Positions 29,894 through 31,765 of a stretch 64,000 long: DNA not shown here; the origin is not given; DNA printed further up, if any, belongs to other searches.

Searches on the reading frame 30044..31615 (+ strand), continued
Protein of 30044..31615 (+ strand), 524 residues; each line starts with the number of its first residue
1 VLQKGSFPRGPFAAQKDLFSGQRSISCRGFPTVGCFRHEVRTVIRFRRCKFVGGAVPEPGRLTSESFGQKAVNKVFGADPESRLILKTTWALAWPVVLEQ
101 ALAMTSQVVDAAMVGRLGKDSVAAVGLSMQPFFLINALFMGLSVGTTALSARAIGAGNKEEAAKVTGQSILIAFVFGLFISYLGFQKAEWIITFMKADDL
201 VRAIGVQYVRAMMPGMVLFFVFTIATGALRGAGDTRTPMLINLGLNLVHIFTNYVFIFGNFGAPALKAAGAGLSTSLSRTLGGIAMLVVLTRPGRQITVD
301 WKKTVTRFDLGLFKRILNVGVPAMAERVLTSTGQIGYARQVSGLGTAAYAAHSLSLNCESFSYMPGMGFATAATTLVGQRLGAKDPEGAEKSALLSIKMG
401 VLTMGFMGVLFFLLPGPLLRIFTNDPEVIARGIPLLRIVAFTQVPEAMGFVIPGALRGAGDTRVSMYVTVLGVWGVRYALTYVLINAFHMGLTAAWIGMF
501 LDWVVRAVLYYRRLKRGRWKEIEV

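Call 23: find_related_loci(query=window:30197-31615:+, collection=metagenome_contigs, flank=1500)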
Query window:30197-31615:+ (473 aa) in metagenome_contigs; peptide patterns used: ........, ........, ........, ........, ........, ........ (x = any residue, [..] = any of these).
55 stretches matched a pattern; 8 encode a relative of the query (tblastn E <= 1e-3); 8 distinct loci.
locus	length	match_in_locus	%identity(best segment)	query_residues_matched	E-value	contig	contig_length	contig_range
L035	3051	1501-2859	70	21-473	0e+0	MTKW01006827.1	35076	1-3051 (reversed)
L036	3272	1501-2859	27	19-473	1e-47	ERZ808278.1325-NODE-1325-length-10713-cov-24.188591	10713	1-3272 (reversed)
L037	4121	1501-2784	28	39-468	4e-45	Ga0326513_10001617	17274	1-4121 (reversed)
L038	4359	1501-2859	27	19-473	8e-45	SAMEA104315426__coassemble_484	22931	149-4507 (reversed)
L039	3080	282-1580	29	39-473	2e-43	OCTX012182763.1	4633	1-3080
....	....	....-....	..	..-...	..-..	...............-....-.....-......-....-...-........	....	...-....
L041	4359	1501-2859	27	19-473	2e-47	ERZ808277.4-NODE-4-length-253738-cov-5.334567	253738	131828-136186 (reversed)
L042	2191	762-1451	30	91-473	6e-24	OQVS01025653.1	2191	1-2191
